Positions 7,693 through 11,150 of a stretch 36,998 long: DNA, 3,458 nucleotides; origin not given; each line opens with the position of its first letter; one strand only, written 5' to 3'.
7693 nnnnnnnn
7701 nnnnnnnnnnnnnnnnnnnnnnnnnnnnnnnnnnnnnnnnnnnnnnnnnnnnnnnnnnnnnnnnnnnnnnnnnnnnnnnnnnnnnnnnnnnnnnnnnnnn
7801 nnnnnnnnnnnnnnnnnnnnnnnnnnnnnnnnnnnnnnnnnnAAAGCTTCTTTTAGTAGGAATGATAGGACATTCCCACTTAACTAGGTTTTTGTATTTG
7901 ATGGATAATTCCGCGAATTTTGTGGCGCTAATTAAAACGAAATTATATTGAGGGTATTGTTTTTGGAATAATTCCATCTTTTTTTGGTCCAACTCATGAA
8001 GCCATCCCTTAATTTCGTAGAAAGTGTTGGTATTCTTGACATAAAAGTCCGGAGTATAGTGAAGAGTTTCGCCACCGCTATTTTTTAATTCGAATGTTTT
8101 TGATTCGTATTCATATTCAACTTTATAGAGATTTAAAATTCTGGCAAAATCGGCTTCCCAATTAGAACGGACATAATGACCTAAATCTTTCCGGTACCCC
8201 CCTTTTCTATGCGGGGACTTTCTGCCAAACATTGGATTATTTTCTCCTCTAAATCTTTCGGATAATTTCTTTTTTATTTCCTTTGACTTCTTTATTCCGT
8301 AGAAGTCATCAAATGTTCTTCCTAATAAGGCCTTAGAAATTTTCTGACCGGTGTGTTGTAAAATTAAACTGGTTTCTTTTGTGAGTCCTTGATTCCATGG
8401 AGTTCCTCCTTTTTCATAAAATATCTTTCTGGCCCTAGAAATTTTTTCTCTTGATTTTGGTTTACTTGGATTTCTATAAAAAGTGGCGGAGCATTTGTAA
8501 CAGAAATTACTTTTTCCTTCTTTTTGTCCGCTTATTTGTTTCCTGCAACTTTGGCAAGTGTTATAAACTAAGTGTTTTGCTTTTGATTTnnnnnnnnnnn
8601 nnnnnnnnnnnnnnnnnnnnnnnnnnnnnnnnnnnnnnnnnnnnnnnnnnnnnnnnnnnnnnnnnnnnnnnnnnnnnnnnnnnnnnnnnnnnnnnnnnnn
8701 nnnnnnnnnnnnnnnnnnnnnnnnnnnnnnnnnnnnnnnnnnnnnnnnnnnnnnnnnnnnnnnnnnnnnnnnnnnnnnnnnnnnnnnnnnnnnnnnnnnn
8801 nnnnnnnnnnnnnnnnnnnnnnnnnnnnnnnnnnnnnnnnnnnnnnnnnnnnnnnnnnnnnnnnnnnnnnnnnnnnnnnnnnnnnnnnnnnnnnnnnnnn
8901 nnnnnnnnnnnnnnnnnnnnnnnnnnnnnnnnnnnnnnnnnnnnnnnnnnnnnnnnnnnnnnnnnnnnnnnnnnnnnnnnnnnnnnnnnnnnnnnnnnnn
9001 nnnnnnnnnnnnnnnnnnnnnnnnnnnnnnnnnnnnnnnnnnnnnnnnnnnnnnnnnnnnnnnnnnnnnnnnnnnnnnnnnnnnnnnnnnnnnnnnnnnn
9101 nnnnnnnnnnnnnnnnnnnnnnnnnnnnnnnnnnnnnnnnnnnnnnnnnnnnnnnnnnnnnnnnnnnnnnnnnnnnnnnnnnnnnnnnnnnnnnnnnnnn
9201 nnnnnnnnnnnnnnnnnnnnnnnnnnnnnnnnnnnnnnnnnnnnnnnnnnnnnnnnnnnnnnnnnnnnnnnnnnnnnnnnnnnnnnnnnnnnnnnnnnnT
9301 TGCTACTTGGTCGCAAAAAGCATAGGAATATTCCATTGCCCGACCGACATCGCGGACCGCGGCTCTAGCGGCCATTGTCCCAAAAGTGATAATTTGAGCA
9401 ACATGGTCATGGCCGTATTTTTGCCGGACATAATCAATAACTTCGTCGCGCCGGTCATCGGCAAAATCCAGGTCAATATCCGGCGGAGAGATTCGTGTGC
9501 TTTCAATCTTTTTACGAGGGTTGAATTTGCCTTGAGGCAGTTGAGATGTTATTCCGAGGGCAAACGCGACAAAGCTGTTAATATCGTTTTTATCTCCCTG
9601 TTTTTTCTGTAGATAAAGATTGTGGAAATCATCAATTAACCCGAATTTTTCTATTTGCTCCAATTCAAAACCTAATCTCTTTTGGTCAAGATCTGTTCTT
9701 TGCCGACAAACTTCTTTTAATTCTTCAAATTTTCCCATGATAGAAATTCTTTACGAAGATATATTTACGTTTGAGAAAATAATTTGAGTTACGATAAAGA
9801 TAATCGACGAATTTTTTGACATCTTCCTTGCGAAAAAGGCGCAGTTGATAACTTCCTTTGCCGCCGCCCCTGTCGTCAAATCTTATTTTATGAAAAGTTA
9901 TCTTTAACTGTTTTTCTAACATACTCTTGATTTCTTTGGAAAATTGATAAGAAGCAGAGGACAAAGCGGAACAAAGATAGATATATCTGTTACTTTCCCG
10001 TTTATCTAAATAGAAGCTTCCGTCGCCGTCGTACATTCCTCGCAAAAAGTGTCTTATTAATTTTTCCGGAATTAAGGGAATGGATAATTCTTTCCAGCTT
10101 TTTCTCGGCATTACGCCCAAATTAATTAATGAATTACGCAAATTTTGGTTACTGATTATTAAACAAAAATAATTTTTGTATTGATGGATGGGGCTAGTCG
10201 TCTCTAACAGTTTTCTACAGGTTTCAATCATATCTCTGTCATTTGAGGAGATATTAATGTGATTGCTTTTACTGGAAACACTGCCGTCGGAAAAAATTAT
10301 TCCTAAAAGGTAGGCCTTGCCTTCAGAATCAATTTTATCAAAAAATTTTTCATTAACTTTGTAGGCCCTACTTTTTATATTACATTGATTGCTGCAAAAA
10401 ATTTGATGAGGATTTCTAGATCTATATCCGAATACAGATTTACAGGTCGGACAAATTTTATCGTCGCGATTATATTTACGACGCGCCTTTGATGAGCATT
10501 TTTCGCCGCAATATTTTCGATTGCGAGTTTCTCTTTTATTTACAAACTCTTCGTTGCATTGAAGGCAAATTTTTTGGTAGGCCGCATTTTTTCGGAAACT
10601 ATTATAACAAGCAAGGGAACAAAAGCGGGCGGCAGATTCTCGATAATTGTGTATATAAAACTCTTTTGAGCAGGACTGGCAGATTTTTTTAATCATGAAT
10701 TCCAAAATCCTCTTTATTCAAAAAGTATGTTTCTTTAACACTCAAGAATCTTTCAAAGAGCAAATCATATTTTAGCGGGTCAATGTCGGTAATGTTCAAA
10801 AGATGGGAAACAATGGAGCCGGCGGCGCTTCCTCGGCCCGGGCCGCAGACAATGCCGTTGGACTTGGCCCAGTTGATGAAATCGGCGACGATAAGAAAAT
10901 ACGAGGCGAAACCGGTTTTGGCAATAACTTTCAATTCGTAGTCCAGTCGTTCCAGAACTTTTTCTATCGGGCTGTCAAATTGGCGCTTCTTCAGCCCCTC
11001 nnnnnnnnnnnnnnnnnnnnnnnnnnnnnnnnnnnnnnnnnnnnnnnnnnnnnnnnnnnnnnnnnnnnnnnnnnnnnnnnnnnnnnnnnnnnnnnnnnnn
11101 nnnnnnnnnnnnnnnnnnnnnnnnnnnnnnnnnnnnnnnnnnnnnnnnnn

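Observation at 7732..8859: DnaE intein whose nuclease domain looks PD-(D/E)XK-like rather than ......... or HNH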

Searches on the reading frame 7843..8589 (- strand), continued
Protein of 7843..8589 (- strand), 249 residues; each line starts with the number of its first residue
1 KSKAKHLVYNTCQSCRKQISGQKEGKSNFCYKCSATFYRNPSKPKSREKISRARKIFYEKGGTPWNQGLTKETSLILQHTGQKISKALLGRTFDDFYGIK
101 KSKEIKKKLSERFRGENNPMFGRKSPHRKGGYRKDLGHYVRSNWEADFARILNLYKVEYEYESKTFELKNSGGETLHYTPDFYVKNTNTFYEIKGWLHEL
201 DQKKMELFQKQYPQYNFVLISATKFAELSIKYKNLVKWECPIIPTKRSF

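Call 92: find_related_loci(query=L030:4882-8451:+, collection=viral_contigs, flank=3000)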
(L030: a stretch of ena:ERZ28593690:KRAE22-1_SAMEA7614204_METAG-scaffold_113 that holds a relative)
Query L030:4882-8451:+ (1190 aa) in viral_contigs; peptide patterns used: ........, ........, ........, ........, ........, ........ (x = any residue, [..] = any of these).
51 stretches matched a pattern; 48 encode a relative of the query (tblastn E <= 1e-3); 41 distinct loci.
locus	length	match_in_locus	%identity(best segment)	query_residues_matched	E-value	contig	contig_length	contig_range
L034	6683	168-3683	79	19-1190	0e+0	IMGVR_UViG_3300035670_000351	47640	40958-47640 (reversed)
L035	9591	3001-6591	65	3-1188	0e+0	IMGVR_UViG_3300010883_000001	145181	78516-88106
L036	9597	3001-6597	60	1-1189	0e+0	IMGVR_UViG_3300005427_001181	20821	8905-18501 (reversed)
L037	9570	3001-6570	61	4-1186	0e+0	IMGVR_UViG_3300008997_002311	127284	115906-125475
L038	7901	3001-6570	61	4-1186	0e+0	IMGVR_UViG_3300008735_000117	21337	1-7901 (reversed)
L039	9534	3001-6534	60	5-1177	0e+0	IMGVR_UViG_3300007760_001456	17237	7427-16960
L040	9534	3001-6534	60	5-1177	0e+0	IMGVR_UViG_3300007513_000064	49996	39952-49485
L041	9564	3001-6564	59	3-1185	0e+0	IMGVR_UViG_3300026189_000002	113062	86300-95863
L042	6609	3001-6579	58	4-1188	0e+0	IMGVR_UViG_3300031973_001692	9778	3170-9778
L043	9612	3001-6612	58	1-1190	0e+0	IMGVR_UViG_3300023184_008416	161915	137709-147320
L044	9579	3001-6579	58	4-1188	0e+0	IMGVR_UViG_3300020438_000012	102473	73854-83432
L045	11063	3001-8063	89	1-1190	0e+0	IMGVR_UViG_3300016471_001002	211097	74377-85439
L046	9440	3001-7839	82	19-1190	0e+0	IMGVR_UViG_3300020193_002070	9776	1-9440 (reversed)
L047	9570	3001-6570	61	4-1186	0e+0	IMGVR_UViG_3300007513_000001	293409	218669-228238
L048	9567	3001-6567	79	1-1189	0e+0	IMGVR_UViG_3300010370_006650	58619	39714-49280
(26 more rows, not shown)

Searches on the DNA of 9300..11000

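Call 20: search_rna_families(source=window, start=9300, end=11000, threshold=evalue, max_evalue=1)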
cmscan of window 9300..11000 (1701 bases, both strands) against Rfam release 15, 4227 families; matches with E-value up to 1: 0.
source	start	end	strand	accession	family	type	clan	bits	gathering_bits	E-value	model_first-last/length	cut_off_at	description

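Call 59: search_rna_families(source=window, start=9440, end=9800, threshold=evalue, max_evalue=10, show_alignments=2)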
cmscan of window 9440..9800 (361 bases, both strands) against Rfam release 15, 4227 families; matches with E-value up to 10: 8.
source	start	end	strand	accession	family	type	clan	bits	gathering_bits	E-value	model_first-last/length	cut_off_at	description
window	9517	9738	+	RF02102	DISC2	Gene; lncRNA;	-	23.6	100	5.5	1-205/205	no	Disrupted in schizophrenia 2 conserved region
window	9578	9640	-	RF01605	plasmodium_snoR30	Gene; snRNA; snoRNA; CD-box;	-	19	43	2.6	1-74/74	no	small nucleolar RNA snoR30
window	9597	9711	-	RF02217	ZNFX1-AS1_3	Gene; lncRNA;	-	15.9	60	4.6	1-87/87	no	ZNFX1 antisense RNA 1 conserved region 3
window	9548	9641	+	RF02535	ODC_IRES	Cis-reg; IRES;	-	14.9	44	8.9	1-142/142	no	ODC internal ribosome entry site (IRES)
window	9603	9629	-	RF01350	CRISPR-DR41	Gene; CRISPR;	-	13.9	36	9.3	1-29/29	no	CRISPR RNA direct repeat element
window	9725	9787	+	RF02792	sRNA162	Gene; antisense;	-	13.7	78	5.6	110-172/190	no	Archaeal Small RNA 162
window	9520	9648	-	RF02779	PepN_thermometer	Cis-reg; thermoregulator;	-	13.6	83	8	1-136/136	no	PepN 5' UTR thermometer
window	9703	9779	+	RF02173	SMAD5-AS1_1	Gene; lncRNA;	-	7.8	45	9.2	184-263/263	no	SMAD5 antisense RNA 1 conserved region 1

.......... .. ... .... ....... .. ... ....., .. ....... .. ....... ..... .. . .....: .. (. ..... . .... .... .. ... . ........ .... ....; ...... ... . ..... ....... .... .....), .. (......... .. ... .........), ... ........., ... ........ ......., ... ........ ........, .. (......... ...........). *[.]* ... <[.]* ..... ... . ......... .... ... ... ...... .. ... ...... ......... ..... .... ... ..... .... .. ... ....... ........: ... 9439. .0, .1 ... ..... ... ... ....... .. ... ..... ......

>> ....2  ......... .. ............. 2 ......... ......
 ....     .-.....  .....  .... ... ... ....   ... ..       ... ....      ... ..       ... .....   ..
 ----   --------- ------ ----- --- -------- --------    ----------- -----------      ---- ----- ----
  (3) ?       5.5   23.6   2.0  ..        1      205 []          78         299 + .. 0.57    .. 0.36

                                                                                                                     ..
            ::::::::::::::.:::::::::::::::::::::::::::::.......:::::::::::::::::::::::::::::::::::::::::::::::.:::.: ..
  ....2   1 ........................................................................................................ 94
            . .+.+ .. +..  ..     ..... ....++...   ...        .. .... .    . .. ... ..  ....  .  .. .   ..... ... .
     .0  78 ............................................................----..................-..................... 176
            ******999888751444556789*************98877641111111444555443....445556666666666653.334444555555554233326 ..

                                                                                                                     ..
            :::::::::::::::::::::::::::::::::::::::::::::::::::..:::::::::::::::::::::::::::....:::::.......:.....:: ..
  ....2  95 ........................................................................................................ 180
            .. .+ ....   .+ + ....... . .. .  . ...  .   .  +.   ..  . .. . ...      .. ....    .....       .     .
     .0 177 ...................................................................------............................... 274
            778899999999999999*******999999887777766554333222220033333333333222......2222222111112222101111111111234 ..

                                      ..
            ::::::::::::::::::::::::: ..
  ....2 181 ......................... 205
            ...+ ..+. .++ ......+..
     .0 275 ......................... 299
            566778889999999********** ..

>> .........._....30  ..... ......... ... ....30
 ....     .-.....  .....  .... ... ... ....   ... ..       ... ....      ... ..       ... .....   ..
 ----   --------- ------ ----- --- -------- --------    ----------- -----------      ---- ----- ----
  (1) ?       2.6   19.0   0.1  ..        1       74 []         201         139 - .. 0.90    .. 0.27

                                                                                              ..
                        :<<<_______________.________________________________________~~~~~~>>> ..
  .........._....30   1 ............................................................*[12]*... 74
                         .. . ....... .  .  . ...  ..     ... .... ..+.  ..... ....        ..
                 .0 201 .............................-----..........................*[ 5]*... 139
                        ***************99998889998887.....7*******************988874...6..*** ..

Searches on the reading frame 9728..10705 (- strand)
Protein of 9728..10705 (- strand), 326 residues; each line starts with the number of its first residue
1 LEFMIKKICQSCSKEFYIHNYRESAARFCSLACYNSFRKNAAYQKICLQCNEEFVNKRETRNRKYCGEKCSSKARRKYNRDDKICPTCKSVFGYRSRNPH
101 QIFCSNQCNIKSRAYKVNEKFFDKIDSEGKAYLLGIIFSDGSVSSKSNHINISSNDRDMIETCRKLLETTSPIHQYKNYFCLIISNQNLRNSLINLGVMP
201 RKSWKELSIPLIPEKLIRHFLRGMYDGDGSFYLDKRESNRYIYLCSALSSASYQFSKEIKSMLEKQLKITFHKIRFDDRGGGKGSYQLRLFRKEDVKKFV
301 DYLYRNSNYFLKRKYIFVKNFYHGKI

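Call 4: search_protein_families(library=pfam, proteins=[window:9728-10705:-], max_evalue=0.1)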
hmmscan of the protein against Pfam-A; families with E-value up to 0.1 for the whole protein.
window:9728-10705:- (326 aa): 5 families
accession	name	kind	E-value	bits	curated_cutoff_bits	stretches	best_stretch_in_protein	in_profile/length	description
PF14528.11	LAGLIDADG_3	-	1.2e-18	67.6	22.5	2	217-302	3-80/82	LAGLIDADG-like domain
PF14527.11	LAGLIDADG_WhiA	-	0.002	18.7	23.2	1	130-168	2-42/93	WhiA LAGLIDADG-like domain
PF03884.20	YacG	-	0.003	17.7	25.5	1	85-109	3-27/52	DNA gyrase inhibitor YacG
PF05204.19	Hom_end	-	0.013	16.1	21.1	0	131-161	16-47/110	Homing endonuclease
PF11706.13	zf-CGNR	-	0.013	15.7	24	1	85-113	5-36/44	CGNR zinc finger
